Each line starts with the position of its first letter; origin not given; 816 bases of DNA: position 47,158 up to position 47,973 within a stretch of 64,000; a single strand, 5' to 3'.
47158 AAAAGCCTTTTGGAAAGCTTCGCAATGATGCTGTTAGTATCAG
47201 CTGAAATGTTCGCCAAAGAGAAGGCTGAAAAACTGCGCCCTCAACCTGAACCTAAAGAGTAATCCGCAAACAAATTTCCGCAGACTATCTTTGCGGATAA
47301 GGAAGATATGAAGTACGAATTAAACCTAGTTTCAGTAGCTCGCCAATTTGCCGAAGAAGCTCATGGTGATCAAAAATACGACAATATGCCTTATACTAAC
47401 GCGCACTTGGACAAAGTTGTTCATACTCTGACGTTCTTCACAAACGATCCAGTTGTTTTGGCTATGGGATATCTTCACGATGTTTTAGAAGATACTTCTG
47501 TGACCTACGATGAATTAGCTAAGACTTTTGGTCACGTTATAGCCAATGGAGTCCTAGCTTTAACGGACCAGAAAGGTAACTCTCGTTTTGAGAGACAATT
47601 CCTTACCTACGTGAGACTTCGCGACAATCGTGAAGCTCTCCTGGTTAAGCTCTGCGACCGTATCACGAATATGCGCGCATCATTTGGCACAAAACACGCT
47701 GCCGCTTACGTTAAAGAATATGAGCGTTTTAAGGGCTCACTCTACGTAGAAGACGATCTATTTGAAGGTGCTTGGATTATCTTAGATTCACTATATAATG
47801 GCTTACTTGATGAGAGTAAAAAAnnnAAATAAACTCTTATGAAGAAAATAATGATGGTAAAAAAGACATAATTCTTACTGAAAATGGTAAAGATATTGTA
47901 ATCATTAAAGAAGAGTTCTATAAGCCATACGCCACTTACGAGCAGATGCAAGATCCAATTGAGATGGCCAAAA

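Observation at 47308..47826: Stand-alone SpoT/Mesh1-like HD hydrolase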

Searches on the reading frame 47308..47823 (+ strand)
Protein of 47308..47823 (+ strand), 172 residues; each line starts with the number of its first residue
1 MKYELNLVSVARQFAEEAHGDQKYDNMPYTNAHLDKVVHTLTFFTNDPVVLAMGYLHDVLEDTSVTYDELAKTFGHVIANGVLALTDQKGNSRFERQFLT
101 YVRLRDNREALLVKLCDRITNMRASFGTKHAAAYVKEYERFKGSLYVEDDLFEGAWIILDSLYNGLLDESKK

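Call 3: search_protein_families(library=pfam, proteins=[window:47308-47823:+], max_evalue=1)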
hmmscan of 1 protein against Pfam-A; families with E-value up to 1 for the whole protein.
window:47308-47823:+ (172 aa): 2 families
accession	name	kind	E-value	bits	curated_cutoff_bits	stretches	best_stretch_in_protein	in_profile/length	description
PF13328.12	HD_4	-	1.3e-09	38.4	27.2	1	11-128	1-130/156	HD domain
PF01966.28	HD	-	0.024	15.4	22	1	47-122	24-116/116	HD domain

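Call 4: search_protein_families(library=phrogs, proteins=[window:47308-47823:+], max_evalue=0.01)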
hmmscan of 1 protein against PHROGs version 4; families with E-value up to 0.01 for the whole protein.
window:47308-47823:+ (172 aa): 3 families
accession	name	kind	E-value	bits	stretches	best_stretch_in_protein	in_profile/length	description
phrog_990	-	other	1.5e-36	127.5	1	2-147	149-297/374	metal-dependent phosphohydrolase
phrog_15275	-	unknown function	1.7e-08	35.4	1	12-139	34-168/223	-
phrog_32047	-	other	1.6e-07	31.9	1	7-76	23-96/301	phosphohydrolase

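Call 5: search_protein_families(library=ncbifam, proteins=[window:47308-47823:+], max_evalue=1)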
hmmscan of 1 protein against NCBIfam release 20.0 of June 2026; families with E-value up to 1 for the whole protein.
window:47308-47823:+ (172 aa): 2 families
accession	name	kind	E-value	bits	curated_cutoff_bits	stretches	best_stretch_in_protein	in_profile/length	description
TIGR00691.1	spoT_relA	subfamily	1.7e-13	49.8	499.2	1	13-124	3-121/687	RelA/SpoT family protein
NF008303.0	PRK11092.1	equivalog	6.9e-09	34.4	947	1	8-124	23-146/702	bifunctional GTP diphosphokinase/guanosine-3',5'-bis pyrophosphate 3'-pyrophosphohydrolase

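Call 6: search_solved_structures(query=window:47308-47823:+, max_evalue=1, show_alignments=4)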
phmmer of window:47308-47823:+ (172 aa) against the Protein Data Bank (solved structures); distinct sequences matched with E-value up to 1: 27.
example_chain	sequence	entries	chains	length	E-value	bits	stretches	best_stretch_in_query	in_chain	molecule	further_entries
8acu_A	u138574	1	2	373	1.1e-11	48.3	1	7-124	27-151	GTP pyrophosphokinase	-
6yxa_A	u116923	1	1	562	1.9e-11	47.5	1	7-124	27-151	GTP pyrophosphokinase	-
6yvc_A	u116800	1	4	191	5.2e-10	42.8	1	11-124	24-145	Bifunctional (P)ppGpp synthetase/guanosine-3',5'-bis(Diphosphate) 3'-pyrophosphohydrolase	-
6z3n_AAA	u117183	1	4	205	6.7e-10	42.4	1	12-124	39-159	Hydrolase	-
6z3o_AAA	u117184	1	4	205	1.8e-09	41.1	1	12-124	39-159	Small Alarmone Hydrolase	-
7oiw_A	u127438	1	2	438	2e-09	40.9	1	11-124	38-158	GTP pyrophosphokinase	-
3nqw_A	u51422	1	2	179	3.8e-09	40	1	25-124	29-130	CG11900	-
3nr1_A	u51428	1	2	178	1.1e-08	38.5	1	11-124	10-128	HD domain-containing protein 3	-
5vxa_A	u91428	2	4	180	1e-07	35.4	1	11-124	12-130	Guanosine-3',5'-bis(diphosphate) 3'-pyrophosphohydrolase MESH1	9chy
1vj7_A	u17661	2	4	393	1.7e-07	34.6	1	9-124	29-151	Bifunctional RELA/SPOT | Bifunctional (p)ppGpp synthase/hydrolase RelA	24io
4yf1_A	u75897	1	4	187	1.9e-07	34.5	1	7-124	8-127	Lmo0812 protein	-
7qoc_A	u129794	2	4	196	4.4e-07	33.3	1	19-124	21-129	Guanosine polyphosphate pyrophosphohydrolases/synthetases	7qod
6s2t_A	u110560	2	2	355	4.7e-07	33.2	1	8-124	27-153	(P)ppGpp synthetase I, SpoT/RelA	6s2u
7ohg_A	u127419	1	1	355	4.7e-07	33.2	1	8-124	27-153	Guanosine-3',5'-bis(Diphosphate) 3'-pyrophosphohydrolase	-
6s2v_A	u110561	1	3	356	4.8e-07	33.2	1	8-124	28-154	(P)ppGpp synthetase I, SpoT/RelA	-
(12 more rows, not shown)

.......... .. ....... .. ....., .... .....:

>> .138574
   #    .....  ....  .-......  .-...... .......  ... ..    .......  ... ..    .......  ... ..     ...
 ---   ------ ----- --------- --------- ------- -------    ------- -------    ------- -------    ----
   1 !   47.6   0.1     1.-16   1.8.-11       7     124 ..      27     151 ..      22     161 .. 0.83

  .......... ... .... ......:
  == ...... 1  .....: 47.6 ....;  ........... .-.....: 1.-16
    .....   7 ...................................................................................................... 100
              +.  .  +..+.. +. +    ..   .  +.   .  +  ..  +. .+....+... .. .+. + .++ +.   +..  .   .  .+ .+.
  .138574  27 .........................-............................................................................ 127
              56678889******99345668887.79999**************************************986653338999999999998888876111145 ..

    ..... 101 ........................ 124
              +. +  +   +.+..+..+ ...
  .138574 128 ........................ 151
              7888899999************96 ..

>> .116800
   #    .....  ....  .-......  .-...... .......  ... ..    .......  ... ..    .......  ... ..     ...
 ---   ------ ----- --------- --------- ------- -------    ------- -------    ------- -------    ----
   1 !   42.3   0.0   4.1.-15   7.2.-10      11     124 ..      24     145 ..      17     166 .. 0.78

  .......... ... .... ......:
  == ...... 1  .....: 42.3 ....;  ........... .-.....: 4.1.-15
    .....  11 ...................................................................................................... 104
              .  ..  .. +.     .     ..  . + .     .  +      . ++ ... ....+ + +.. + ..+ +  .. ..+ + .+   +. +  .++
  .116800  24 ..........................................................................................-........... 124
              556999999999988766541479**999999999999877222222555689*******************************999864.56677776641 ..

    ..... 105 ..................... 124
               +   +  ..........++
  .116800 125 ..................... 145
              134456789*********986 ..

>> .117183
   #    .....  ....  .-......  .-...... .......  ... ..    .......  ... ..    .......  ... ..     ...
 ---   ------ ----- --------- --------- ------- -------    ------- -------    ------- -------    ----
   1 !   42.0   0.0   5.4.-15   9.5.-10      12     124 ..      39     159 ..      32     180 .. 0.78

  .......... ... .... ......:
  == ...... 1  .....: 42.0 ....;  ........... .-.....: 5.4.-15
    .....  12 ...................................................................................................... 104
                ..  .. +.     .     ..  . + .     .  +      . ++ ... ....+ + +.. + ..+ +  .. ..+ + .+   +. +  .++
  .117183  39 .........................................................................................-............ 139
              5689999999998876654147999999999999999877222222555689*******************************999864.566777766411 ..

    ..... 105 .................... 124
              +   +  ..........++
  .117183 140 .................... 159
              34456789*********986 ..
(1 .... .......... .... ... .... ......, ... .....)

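Call 9: search_dna_similar(query=window:47308-47823:+, collection=phages, mode=protein, max_rows=40, rows=spread)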
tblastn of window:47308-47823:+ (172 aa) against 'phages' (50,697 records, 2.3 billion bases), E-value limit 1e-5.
Records with a match: 231; places in all: 232; records where one place covers at least 80% of the query: 64.
Best place of each record, by identity: <60% 231.
By first word of the organism name: Vibrio 46; Pseudomonas 45; Caulobacter 36; Erwinia 35; Bacteriophage 11; Escherichia 6; uncultured 5; Rhizobium 5; Nodularia 5; Pasteurella 4; and 21 more.
By host as written in the record: - 44; Erwinia amylovora 32; Caulobacter vibrioides CB15 21; Pseudomonas syringae pv. actinidiae 18; Caulobacter vibrioides 6; Caulobacter crescentus NA1000 6; Caulobacter crescentus 4; Vibrio cholerae 4; and 66 more.
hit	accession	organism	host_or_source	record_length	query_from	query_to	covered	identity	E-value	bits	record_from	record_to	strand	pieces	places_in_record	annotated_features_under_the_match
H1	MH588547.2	Caulobacter phage CcrSC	Caulobacter vibrioides CB15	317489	13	168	91%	33.3%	1e-10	64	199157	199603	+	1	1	HD/PDEase domain protein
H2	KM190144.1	Escherichia phage Av-05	Escherichia coli O157:H7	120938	8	172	96%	31.0%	8e-6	50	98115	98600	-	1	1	hypothetical protein (x2)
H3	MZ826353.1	Pseudomonas phage REC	Pseudomonas syringae pv. Tomato 192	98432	4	143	81%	36.1%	9e-14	74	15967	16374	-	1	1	34: hypothetical protein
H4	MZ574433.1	Caulobacter phage RB23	Caulobacter vibrioides CB15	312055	8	163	91%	32.1%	3e-9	61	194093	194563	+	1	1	HD/PDEase domain protein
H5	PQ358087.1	Phage TPWB-08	Tabanus par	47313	6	137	77%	37.5%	4e-8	57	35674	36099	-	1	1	phosphohydrolase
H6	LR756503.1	uncultured phage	metagenomic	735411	14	163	87%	32.7%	2e-12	69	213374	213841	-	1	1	record has no annotation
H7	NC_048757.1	Nodularia phage vB_NspS-kac68v161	Nodularia spumigena kac68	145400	14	125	65%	43.4%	3e-13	72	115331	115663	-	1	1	metal-dependent phosphohydrolase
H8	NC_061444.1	Erwinia phage pEa_SNUABM_32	Erwinia amylovora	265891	7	168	94%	29.8%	4e-9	60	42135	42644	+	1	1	metal-dependent phosphohydrolase | hypothetical protein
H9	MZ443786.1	Erwinia phage pEa_SNUABM_2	Erwinia amylovora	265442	7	171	96%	28.9%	2e-10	64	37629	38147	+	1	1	hypothetical protein (x2)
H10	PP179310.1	Pseudomonas phage Pyxpy01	Pseudomonas syringae P1.01.01B03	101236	5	136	77%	36.0%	4e-8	57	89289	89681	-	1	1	metal dependent phosphohydrolase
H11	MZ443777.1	Erwinia phage pEa_SNUABM_17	Erwinia amylovora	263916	7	168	94%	29.1%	2e-7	56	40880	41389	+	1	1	hypothetical protein (x2)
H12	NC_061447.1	Erwinia phage pEa_SNUABM_33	Erwinia amylovora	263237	7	171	96%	28.3%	3e-8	57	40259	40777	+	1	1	metal-dependent phosphohydrolase | hypothetical protein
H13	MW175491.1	Pseudomonas phage PN09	Pseudomonas syringae pv. actinidiae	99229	5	126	71%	38.1%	3e-11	66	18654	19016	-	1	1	guanosine-3',5'-bis(diphosphate) 3'-pyrophosphohydrolase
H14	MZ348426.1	Pseudomonas phage psageK4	soil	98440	5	126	71%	38.1%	5e-10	63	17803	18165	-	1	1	guanosine-3',5'-bis(diphosphate) 3'-pyrophosphohydrolase / GTP ...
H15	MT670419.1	Pseudomonas phage phiPsa315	Pseudomonas syringae pv. actinidiae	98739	5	126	71%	37.3%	2e-10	64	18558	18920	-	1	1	metal dependent phosphohydrolase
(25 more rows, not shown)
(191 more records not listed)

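Call 12: find_homologous_proteins(query=window:47308-47823:+, max_evalue=0.001)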
Query window:47308-47823:+ (172 aa): 112 proteins with E <= 0.001 among 171 candidates.
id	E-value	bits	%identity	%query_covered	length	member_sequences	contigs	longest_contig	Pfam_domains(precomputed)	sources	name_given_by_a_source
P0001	1.1e-109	382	100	100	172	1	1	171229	PF13328.13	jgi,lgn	-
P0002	2.2e-70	254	71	97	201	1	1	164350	PF13328.13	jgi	jgi:guanosine-3',5'-bis(diphosphate) 3'-pyrophosphohydrolase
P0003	6.3e-63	230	65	97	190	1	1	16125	PF13328.13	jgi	jgi:(p)ppGpp synthase/HD superfamily hydrolase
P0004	1.7e-55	205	64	91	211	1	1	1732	PF13328.13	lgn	-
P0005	1.3e-47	180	56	93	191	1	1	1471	PF13328.13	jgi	jgi:(p)ppGpp synthase/HD superfamily hydrolase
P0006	5.9e-43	165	51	95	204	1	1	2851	PF13328.13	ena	-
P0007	9.1e-43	164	50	92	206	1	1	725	-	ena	-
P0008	5.7e-40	155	50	89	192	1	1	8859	-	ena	-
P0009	8.3e-37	145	50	93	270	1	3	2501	PF13328.13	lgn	-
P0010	9.3e-20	89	38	88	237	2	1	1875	-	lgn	-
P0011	6.0e-18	83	41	94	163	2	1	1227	PF13328.13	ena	-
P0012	6.8e-13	67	41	79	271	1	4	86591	PF13328.13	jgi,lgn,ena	jgi:hypothetical protein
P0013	1.6e-12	66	38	76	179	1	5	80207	PF13328.13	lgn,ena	-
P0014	1.6e-12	66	38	76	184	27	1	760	PF13328.13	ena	-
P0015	2.6e-12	65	38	64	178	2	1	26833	PF13328.13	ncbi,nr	ncbi:HD domain-containing protein [Polaribacter sp.]|nr:HD domain-containing protein [Polaribacter s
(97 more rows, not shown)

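Call 20: find_encoding_contigs(protein=P0002, flank=6000, max_places=3)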
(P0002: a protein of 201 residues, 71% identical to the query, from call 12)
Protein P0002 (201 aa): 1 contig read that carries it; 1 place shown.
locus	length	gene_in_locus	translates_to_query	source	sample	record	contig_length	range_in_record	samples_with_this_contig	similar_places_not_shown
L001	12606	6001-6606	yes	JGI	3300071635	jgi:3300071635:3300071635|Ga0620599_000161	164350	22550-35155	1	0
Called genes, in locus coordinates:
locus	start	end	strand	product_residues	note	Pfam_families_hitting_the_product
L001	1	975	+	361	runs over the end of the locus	-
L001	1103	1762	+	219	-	PF14236:DruA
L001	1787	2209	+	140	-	-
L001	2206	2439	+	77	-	-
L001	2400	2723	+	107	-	-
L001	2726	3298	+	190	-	PF26128:Gad2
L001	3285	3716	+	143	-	-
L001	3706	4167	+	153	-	-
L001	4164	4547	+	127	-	-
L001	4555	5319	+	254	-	-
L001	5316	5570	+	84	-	-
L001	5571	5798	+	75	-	-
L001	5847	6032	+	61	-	-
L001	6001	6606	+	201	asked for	PF13328:HD_4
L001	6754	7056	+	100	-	-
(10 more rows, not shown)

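Call 21: find_encoding_contigs(protein=P0003, flank=6000, max_places=3)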
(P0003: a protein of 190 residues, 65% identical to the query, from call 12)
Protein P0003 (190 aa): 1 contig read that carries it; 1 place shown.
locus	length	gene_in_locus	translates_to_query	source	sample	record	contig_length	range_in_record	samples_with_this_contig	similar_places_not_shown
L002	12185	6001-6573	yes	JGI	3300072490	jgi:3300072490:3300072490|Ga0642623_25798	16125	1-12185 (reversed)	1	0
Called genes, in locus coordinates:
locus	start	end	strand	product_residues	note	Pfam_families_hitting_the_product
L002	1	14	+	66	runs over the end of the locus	-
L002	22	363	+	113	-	-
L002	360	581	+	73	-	-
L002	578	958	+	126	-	PF10686:YAcAr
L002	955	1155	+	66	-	-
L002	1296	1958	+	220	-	PF14236:DruA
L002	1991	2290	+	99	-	-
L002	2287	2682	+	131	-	-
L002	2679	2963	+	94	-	-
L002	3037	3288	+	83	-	-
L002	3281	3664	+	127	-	-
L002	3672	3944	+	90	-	-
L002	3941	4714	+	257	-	-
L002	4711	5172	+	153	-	-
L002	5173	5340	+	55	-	-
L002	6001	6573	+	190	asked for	PF13328:HD_4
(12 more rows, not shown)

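Call 30: predict_structure(alignment_id=A1)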
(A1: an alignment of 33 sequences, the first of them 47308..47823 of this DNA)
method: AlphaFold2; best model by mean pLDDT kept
length: 172 residues; sequences in the alignment: 33
mean_pLDDT: 95.5   pTM: 0.91
mean pLDDT of the five models: 95.5, 95.4, 95.0, 94.9, 94.7
residues with pLDDT >= 90: 159; 70-90: 9; 50-70: 2; < 50: 2
segments of 3 or more residues with pLDDT < 50: none
pLDDT, mean of each block of 10 residues (from residue 1): 77 98 95 98 98 98 98 98 95 91 97 98 97 96 96 98 97 91
secondary structure, 60 per line:
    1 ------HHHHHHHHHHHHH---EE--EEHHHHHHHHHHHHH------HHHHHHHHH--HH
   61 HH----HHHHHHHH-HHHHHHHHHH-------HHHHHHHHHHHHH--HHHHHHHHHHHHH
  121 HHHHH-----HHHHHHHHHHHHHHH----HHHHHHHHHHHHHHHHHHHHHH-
elements in order: H7-19 H29-41 H48-56 H59-62 H67-74 H76-85 H93-105 H108-125 H131-145 H150-171

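Call 33: fold_search(model_id=the predicted structure, library=pdb)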
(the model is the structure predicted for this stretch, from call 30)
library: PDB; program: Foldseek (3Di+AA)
matches with E <= 10: 176; with E <= 0.001: 34
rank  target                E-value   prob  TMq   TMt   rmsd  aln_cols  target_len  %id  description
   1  9chy_A                2.9e-06  1.00  0.81  0.78   2.7       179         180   27  Crystal structure of the human MESH1 (D66K)-PAPS complex (released 2025-12-10)
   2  6yvc_C                3.5e-06  1.00  0.78  0.77   3.1       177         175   25  Crystal structure of the small alarmone hydrolase (SAH) of Pseudomonas aeruginosa (released 2021-05-12)
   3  6yvc_B                3.7e-06  1.00  0.79  0.79   3.0       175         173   25  Crystal structure of the small alarmone hydrolase (SAH) of Pseudomonas aeruginosa (released 2021-05-12)
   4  9chy_B                4.1e-06  1.00  0.81  0.78   2.8       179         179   27  Crystal structure of the human MESH1 (D66K)-PAPS complex (released 2025-12-10)
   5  6z3o_AAA              4.3e-06  1.00  0.79  0.76   3.5       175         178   24  The E74Q mutant of Small Alarmone Hydrolase SAH from Pseudomonas aeruginosa PAO1 (released 2021-01-27)
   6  6z3n_AAA              5.2e-06  1.00  0.79  0.77   3.5       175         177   25  Apo Structure of a Hydrolase from Pseudomonas aeruginosa PAO1 (released 2021-06-09)
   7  6yvc_A                5.7e-06  1.00  0.81  0.79   3.3       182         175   24  Crystal structure of the small alarmone hydrolase (SAH) of Pseudomonas aeruginosa (released 2021-05-12)
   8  6yvc_D                6.2e-06  1.00  0.79  0.79   3.0       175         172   25  Crystal structure of the small alarmone hydrolase (SAH) of Pseudomonas aeruginosa (released 2021-05-12)
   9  6z3o_BBB              7.9e-06  1.00  0.79  0.77   3.3       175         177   24  The E74Q mutant of Small Alarmone Hydrolase SAH from Pseudomonas aeruginosa PAO1 (released 2021-01-27)
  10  7qod_B                7.9e-06  1.00  0.69  0.66   4.8       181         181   24  Native structure of a small alarmone hydrolase (RelH) from Corynebacterium glutamicum (released 2022-07-13)
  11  3nr1_A                8.7e-06  1.00  0.78  0.75   3.0       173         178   26  A metazoan ortholog of SpoT hydrolyzes ppGpp and plays a role in starvation responses (released 2010-09-08)
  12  5vxa_A                9.6e-06  1.00  0.79  0.76   2.7       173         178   28  Structure of the human Mesh1-NADPH complex (released 2018-05-23)
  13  3nqw_A                1.0e-05  1.00  0.71  0.69   4.2       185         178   22  A metazoan ortholog of SpoT hydrolyzes ppGpp and plays a role in starvation responses (released 2010-09-08)
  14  7qod_A                1.2e-05  1.00  0.73  0.66   4.0       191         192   24  Native structure of a small alarmone hydrolase (RelH) from Corynebacterium glutamicum (released 2022-07-13)
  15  7qoc_A                2.9e-05  1.00  0.73  0.66   4.0       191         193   24  Se-Met derivative structure of a small alarmone hydrolase (RelH) from Corynebacterium glutamicum (released 2022-07-13)
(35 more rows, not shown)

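Call 34: fold_search(model_id=the predicted structure, library=viral)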
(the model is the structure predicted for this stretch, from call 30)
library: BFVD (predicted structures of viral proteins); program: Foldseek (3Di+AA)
matches with E <= 10: 166; with E <= 0.001: 22
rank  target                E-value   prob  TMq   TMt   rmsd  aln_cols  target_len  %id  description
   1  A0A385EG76            2.2e-07  1.00  0.83  0.55   2.7       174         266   28  HD/PDEase domain protein [Caulobacter phage CcrSC]
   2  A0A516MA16            2.3e-07  1.00  0.81  0.65   3.1       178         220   29  (no name in the UniProt tables at hand)
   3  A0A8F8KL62            2.6e-07  1.00  0.82  0.72   2.4       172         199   26  (P)ppGpp synthetase/hydrolase [Clandestinovirus]
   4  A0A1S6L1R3            3.5e-07  1.00  0.83  0.54   3.0       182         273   26  (no name in the UniProt tables at hand)
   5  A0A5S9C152            4.4e-07  1.00  0.77  0.76   3.4       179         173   25  Phosphohydrolase [Tenacibaculum phage PTm1]
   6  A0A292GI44            4.4e-07  1.00  0.73  0.61   3.8       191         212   22  (no name in the UniProt tables at hand)
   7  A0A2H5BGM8            1.0e-06  1.00  0.65  0.72   5.4       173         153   26  HD domain-containing protein [Vibrio phage Ceto]
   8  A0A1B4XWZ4            1.3e-06  1.00  0.76  0.71   4.3       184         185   24  Phosphohydrolase [Tenacibaculum phage pT24]
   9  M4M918                2.2e-06  1.00  0.70  0.83   2.5       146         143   26  (no name in the UniProt tables at hand)
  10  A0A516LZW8            4.3e-06  1.00  0.68  0.69   8.4       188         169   24  (no name in the UniProt tables at hand)
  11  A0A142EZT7            6.0e-06  1.00  0.70  0.60   5.6       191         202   28  (no name in the UniProt tables at hand)
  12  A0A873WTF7            1.6e-05  1.00  0.75  0.63   3.0       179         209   23  Uncharacterized protein [Providencia phage PSTCR5]
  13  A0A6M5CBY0            3.3e-05  1.00  0.64  0.70   5.9       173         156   24  (no name in the UniProt tables at hand)
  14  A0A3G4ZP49            4.0e-05  1.00  0.69  0.39   7.2       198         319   24  HD domain-containing protein [Terrestrivirus sp.]
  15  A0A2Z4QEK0            4.2e-05  1.00  0.68  0.53   9.8       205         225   21  HD/PDEase domain-containing protein [Erwinia phage vB_EamM_Alexandra]
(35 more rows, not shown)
